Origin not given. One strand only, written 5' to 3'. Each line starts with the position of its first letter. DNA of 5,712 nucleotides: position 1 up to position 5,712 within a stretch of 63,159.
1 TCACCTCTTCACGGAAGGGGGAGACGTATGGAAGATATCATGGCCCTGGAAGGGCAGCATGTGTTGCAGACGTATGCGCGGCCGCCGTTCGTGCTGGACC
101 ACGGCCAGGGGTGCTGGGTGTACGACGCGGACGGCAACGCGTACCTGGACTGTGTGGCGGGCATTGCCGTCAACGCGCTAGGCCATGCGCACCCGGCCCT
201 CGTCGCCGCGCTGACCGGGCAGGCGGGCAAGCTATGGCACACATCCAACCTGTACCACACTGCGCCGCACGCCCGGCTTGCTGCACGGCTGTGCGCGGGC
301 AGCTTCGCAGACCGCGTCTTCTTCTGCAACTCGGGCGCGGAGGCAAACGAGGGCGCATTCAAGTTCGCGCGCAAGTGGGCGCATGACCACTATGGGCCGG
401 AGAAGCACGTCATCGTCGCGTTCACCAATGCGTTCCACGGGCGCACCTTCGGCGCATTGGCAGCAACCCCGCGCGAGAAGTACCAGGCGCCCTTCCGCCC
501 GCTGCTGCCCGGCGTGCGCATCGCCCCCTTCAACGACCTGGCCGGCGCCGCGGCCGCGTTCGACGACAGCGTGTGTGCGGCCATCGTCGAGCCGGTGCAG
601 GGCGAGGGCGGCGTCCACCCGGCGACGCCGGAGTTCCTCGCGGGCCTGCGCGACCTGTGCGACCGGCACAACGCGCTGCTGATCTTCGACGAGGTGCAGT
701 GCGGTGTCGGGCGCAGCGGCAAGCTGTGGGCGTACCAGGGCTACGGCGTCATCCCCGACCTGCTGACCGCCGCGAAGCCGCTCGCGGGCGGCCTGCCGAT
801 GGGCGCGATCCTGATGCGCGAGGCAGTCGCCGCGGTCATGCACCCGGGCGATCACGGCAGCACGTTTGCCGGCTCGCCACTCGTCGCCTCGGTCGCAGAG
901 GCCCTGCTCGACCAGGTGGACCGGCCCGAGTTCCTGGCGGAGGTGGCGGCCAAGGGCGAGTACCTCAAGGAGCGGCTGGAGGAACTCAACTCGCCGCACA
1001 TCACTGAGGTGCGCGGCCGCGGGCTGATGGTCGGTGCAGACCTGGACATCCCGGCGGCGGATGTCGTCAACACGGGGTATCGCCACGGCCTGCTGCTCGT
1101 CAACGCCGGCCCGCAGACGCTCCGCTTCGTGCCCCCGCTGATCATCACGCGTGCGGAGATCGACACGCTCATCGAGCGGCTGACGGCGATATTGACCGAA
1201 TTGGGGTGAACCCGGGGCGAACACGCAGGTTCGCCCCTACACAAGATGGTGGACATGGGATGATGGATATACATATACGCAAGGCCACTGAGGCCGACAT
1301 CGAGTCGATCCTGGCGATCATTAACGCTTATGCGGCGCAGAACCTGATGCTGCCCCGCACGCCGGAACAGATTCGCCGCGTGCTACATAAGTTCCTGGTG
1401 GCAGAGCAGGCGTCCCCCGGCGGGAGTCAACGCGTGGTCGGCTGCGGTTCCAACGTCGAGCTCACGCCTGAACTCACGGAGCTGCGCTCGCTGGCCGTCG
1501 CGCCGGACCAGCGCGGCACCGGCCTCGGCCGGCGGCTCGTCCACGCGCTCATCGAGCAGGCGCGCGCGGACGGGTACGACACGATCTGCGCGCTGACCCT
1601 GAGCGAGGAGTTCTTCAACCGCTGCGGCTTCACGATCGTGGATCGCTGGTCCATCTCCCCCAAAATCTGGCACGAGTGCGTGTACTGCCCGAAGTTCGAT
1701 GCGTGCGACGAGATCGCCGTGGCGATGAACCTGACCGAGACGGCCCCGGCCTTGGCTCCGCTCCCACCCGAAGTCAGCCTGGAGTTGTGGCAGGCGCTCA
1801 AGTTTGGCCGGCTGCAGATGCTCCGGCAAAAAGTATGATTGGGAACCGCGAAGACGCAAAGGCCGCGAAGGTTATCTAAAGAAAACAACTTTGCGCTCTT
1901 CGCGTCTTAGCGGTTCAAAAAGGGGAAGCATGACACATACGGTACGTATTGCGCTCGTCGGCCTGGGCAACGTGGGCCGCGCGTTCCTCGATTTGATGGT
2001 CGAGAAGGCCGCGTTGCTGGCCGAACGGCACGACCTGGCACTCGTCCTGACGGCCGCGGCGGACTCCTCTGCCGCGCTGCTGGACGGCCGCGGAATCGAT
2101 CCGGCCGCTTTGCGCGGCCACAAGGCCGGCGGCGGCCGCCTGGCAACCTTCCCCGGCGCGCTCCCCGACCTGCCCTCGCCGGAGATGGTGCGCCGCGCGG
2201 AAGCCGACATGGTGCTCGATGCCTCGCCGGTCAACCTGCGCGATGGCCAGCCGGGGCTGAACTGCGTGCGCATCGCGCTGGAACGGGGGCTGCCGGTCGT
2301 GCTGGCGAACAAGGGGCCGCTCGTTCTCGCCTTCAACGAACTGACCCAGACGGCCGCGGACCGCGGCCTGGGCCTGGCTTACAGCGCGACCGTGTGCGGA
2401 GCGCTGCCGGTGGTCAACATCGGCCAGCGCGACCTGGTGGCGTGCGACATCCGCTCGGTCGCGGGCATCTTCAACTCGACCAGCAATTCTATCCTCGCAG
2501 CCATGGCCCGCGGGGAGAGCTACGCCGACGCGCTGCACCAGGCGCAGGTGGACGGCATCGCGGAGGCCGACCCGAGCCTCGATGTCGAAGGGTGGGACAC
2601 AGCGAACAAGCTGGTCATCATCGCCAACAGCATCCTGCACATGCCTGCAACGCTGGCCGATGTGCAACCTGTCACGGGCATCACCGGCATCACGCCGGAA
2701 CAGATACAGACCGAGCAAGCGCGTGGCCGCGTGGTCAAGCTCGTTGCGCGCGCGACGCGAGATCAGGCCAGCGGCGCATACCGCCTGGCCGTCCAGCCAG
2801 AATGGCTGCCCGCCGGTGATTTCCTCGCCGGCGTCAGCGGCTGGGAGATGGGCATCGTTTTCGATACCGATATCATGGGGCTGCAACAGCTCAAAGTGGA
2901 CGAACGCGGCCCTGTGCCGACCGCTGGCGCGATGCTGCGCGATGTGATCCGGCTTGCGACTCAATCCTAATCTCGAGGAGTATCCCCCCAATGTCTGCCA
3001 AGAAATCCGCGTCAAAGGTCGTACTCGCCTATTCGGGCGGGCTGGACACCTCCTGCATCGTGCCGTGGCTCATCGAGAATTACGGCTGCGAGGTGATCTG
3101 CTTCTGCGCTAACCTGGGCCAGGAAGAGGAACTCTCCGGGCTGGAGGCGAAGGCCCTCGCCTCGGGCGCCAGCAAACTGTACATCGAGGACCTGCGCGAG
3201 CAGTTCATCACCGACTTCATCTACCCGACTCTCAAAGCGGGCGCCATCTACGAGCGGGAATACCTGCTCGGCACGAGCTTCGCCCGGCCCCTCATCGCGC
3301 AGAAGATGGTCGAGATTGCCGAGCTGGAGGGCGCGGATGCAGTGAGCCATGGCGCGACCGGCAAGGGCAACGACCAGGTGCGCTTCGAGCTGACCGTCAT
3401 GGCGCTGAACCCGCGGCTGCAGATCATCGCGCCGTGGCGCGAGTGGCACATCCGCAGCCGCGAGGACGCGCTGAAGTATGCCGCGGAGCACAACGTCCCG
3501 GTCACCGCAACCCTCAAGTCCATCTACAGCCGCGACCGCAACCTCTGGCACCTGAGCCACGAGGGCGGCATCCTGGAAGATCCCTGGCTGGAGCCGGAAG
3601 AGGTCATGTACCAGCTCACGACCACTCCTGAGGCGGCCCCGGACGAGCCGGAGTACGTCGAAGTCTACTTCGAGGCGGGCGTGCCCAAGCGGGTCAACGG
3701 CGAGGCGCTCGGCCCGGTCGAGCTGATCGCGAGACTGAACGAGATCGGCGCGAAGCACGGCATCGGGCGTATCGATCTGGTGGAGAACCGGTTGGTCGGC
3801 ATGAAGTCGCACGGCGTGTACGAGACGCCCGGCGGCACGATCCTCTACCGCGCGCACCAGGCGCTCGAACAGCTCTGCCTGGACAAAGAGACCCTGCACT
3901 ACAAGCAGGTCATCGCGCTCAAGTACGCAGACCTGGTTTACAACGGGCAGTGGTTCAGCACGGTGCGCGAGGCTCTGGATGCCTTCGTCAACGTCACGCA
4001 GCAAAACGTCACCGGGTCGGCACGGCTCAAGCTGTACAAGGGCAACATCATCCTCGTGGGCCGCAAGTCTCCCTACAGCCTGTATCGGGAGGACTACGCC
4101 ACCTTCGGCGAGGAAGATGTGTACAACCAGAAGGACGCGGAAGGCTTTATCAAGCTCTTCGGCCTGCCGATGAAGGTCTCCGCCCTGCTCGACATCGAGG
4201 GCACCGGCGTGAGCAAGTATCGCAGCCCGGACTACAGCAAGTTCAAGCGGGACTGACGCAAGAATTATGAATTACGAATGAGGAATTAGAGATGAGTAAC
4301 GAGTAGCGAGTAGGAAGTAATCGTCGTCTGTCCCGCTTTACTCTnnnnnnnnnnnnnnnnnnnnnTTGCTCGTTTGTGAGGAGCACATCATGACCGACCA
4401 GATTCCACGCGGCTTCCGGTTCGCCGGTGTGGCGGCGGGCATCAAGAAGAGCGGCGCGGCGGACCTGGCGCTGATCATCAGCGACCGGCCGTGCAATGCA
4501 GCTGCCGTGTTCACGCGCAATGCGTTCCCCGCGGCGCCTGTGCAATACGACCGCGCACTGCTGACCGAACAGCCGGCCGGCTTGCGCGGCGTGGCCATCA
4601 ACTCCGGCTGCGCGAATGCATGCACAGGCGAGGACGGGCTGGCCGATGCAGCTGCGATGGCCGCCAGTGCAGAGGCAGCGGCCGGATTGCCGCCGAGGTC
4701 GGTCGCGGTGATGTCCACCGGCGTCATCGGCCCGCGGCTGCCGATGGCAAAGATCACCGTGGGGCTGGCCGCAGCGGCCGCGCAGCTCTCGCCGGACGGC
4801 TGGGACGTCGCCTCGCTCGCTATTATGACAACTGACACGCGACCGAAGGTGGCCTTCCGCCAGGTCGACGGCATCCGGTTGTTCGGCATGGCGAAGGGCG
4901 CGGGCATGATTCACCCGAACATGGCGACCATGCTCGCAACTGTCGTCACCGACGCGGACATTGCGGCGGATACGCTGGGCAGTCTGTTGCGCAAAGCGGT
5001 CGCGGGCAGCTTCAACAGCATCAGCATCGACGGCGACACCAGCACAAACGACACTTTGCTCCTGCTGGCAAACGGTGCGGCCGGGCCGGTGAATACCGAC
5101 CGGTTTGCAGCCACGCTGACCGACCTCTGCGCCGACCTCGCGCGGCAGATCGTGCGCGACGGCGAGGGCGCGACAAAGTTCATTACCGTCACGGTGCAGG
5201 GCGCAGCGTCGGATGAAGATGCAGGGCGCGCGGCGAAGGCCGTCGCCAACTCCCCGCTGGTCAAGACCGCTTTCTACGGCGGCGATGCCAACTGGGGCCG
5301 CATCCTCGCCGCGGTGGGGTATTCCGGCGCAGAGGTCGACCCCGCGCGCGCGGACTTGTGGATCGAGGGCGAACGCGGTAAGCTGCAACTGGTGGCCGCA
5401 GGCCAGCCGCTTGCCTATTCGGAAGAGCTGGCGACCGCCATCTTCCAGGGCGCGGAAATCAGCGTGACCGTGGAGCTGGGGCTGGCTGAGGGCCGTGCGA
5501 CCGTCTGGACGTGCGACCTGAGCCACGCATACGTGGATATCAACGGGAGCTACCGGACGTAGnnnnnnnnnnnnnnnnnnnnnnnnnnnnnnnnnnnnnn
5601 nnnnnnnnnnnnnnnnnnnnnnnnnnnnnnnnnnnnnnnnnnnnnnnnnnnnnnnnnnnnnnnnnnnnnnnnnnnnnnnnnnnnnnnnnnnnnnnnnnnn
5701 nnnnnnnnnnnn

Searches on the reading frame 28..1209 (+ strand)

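Call 76: search_protein_families(library=pfam, proteins=[window:28-1209:+], max_evalue=0.0001)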
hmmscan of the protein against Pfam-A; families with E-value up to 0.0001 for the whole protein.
window:28-1209:+ (393 aa): 1 family
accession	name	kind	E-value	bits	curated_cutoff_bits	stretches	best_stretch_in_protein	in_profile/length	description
PF00202.27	Aminotran_3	-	1.1e-123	413.4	30.5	1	19-389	9-403/403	Aminotransferase class-III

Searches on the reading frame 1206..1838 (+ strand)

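Call 76: search_protein_families(library=pfam, proteins=[window:1206-1838:+], max_evalue=0.0001)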
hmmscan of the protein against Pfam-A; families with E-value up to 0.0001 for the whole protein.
window:1206-1838:+ (210 aa): 4 families
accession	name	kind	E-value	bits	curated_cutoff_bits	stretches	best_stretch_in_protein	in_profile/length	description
PF13508.13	Acetyltransf_7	-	1.1e-11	45.4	27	1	62-143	4-83/84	Acetyltransferase (GNAT) domain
PF00583.31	Acetyltransf_1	-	4.2e-11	43.6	20.7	1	62-142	34-116/116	Acetyltransferase (GNAT) family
PF13673.13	Acetyltransf_10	-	2.2e-06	28.1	23.6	1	76-146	41-111/128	Acetyltransferase (GNAT) domain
PF08445.16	FR47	-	4.1e-06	27.1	22.1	1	86-144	17-79/86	FR47-like protein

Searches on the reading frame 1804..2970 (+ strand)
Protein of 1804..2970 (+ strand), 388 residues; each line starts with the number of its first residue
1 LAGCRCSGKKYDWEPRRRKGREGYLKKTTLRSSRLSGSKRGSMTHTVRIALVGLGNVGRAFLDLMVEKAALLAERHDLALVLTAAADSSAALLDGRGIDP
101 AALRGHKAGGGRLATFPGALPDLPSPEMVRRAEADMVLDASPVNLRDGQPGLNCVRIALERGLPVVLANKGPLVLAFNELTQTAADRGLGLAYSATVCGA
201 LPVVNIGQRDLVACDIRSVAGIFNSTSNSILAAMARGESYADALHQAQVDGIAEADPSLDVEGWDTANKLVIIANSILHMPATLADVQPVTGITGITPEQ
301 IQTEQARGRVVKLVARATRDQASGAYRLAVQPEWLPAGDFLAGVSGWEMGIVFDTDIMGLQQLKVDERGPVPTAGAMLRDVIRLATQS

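Call 7: search_protein_families(library=pfam, proteins=[window:1804-2970:+], max_evalue=0.001)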
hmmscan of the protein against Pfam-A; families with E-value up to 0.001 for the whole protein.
window:1804-2970:+ (388 aa): 1 family
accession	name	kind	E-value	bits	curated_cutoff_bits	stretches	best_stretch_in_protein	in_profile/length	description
PF00742.24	Homoserine_dh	-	8.8e-44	149.8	22.9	1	202-382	1-173/173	Homoserine dehydrogenase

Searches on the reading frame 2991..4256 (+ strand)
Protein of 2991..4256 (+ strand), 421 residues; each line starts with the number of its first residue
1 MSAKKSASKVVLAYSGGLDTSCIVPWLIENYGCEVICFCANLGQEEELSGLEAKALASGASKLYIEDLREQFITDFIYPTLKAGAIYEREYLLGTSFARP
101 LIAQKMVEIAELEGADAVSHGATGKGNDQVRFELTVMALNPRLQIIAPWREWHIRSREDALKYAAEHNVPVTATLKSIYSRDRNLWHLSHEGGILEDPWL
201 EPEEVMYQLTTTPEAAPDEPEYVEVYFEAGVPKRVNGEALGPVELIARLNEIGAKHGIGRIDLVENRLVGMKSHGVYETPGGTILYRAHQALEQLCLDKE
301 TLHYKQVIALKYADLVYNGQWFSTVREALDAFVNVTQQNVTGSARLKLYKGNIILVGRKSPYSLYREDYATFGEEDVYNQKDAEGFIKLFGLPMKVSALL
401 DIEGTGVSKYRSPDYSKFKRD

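Call 7: search_protein_families(library=pfam, proteins=[window:2991-4256:+], max_evalue=0.001)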
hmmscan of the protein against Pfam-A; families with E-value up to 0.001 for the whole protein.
window:2991-4256:+ (421 aa): 2 families
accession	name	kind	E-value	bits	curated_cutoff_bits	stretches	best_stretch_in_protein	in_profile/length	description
PF20979.2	Arginosuc_syn_C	-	2.6e-84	282.6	27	1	179-396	1-218/219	Arginosuccinate synthase C-terminal domain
PF00764.25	Arginosuc_synth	-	1.3e-63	214.3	27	1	9-170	1-162/162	Arginosuccinate synthase N-terminal HUP domain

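Call 23: find_related_loci(query=window:2991-4256:+, collection=genome_contigs, flank=2000)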
Query window:2991-4256:+ (421 aa) in genome_contigs; peptide patterns used: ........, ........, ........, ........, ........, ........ (x = any residue, [..] = any of these).
443 stretches matched a pattern; 396 encode a relative of the query (tblastn E <= 1e-3); the best 80 are kept; 80 distinct loci.
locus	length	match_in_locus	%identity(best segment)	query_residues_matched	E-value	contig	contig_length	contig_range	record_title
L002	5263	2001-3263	98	1-421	0e+0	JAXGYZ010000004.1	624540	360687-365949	MAG: Anaerolineae bacterium isolate AnMBR.bin525 bin525_4, whole genome shotgun sequence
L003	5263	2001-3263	97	1-421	0e+0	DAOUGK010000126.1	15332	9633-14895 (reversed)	MAG TPA_asm: Anaerolineae bacterium isolate R69_164 k135_17700, whole genome shotgun sequence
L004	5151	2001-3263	93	1-421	0e+0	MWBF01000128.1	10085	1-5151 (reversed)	MAG: Chloroflexi bacterium ADurb.Bin325 BWY52_contig000128, whole genome shotgun sequence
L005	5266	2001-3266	90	1-421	0e+0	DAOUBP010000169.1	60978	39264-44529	MAG TPA_asm: Anaerolineae bacterium isolate H71_738 k91_231232, whole genome shotgun sequence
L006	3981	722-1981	90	2-421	0e+0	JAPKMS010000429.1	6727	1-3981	MAG: Anaerolineae bacterium isolate MO66 k75_739264, whole genome shotgun sequence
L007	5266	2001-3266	90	1-421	0e+0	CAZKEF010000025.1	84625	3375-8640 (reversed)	MAG TPA_asm: uncultured Anaerolineales bacterium isolate binchicken_co22_195 genome assembly, contig: NODE_286_length_84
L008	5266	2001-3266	89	1-421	0e+0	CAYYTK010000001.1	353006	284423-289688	MAG TPA_asm: uncultured Anaerolineales bacterium isolate binchicken_co66_292 genome assembly, contig: NODE_19_length_353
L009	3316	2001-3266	89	1-421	0e+0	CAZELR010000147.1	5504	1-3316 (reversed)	MAG TPA_asm: uncultured Anaerolineales bacterium isolate binchicken_co115_154 genome assembly, contig: NODE_20889_length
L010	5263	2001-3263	86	1-421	0e+0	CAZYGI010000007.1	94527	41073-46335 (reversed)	MAG TPA_asm: uncultured Anaerolineales bacterium isolate binchicken_co115_307 genome assembly, contig: NODE_434_length_9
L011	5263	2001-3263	86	1-421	0e+0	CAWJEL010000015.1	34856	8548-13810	MAG: uncultured Chloroflexia bacterium isolate MFD04716.bin.2.35 genome assembly, contig: contig_26108, whole genome sho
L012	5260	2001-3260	85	2-421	0e+0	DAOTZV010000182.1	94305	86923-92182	MAG TPA_asm: Anaerolineae bacterium isolate H6_565 k131_1274768, whole genome shotgun sequence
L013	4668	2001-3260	85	2-421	0e+0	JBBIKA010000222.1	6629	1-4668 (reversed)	MAG: Chloroflexota bacterium isolate CYS170214_bin_175 NODE_10849_length_6629_cov_24.405537, whole genome shotgun sequen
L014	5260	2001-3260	84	2-421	0e+0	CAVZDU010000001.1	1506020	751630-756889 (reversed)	MAG: uncultured Chloroflexia bacterium isolate MFD05942.bin.2.46 genome assembly, contig: contig_18765, whole genome sho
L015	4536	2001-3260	85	2-421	0e+0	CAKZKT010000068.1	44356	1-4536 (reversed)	MAG TPA_asm: uncultured Anaerolineae bacterium isolate SRR5214706_bin.5_CONCOCT_v1.1_MAG genome assembly, contig: ERZ174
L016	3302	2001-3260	84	2-421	0e+0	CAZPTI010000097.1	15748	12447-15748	MAG TPA_asm: uncultured Anaerolineales bacterium isolate SRP278314_co2_92 genome assembly, contig: NODE_4957_length_1574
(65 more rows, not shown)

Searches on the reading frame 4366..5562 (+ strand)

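Call 7: search_protein_families(library=pfam, proteins=[window:4366-5562:+], max_evalue=0.001)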
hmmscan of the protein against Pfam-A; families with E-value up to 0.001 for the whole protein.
window:4366-5562:+ (398 aa): 1 family
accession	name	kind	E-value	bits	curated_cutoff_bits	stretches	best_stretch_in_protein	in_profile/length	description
PF01960.23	ArgJ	-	3.1e-147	490.7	32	1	19-398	2-377/377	ArgJ family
